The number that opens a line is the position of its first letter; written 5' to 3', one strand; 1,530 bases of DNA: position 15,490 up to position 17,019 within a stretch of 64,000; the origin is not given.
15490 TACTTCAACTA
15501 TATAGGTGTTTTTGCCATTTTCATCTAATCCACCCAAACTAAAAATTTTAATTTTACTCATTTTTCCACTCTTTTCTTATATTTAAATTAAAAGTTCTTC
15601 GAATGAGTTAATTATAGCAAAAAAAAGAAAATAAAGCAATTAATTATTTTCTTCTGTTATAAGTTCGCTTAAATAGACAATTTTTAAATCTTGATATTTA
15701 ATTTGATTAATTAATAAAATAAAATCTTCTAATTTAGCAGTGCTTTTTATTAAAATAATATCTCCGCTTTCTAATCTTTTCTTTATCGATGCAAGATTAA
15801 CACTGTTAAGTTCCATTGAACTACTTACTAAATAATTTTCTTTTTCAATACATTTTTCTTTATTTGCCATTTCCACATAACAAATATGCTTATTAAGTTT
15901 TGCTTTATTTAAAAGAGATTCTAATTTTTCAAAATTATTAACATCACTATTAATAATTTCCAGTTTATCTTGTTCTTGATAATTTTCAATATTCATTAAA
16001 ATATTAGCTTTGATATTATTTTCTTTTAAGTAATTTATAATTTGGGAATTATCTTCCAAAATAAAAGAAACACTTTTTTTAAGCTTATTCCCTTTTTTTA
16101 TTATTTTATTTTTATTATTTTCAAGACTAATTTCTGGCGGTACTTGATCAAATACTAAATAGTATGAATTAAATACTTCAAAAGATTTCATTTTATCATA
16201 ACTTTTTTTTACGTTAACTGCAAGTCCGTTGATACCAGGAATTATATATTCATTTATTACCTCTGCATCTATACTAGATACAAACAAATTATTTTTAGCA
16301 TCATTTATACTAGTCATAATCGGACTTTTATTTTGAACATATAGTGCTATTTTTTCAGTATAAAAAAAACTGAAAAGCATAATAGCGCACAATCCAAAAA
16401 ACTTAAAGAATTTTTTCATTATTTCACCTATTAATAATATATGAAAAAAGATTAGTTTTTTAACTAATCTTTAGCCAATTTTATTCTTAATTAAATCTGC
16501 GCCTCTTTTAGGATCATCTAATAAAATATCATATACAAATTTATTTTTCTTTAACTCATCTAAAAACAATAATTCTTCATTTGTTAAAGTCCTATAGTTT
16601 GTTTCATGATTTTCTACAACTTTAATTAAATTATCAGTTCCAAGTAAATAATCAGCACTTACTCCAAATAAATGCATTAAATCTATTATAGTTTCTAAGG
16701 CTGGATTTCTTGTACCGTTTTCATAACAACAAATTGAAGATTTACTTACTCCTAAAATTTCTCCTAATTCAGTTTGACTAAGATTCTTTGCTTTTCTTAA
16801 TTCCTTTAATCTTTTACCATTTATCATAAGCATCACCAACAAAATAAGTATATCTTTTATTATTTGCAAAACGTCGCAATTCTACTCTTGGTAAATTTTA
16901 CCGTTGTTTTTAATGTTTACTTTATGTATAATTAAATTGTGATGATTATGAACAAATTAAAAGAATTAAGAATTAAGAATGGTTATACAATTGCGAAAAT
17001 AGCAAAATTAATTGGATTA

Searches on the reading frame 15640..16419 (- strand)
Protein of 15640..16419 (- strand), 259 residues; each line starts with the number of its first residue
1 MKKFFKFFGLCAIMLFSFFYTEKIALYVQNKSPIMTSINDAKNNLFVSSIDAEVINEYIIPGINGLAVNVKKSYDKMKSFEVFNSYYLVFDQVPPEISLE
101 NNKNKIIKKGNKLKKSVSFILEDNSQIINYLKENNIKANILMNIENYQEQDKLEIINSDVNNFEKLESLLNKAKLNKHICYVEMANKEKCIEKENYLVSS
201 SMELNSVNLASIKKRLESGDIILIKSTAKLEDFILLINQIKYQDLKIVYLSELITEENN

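Call 57: search_protein_families(library=pfam, proteins=[window:15640-16419:-], max_evalue=0.01)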
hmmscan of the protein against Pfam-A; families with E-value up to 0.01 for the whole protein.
window:15640-16419:- (259 aa): 0 families

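Call 74: search_protein_families(library=ncbifam, proteins=[window:15640-16419:-], max_evalue=0.01)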
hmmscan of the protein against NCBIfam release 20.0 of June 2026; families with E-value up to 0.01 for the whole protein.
window:15640-16419:- (259 aa): 1 family
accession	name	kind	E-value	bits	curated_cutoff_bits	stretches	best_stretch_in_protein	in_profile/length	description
TIGR02873.1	spore_ylxY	hypoth_equivalog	6e-13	48.6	391.5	1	50-153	19-129/268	probable sporulation protein, polysaccharide deacetylase family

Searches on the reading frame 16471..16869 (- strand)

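Call 57: search_protein_families(library=pfam, proteins=[window:16471-16869:-], max_evalue=0.01)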
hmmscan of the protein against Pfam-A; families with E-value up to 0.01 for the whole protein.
window:16471-16869:- (132 aa): 8 families
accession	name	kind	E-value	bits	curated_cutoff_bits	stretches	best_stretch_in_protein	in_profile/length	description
PF01381.28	HTH_3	-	2e-15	57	23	1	21-75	1-55/55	Helix-turn-helix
PF12844.13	HTH_19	-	5e-14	52.4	30.2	1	18-76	1-59/64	Helix-turn-helix domain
PF13560.12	HTH_31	-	6.9e-11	42.7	27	1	18-73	3-59/64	Helix-turn-helix domain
PF15731.11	MqsA_antitoxin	-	6.1e-05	23.6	30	1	15-68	68-120/131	Antitoxin component of bacterial toxin-antitoxin system, MqsA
PF22495.2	HTH_92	-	6.2e-05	22.7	27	1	22-57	1-36/45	RsaL-like HTH domain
PF07022.19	Phage_CI_repr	-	0.00032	21.4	22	1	22-80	4-62/65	Bacteriophage CI repressor helix-turn-helix domain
PF13443.12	HTH_26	-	0.0016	19.1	22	1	20-71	1-53/63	Cro/C1-type HTH DNA-binding domain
PF08667.16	BetR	-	0.003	18.1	21.6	1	20-78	13-71/148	BetR domain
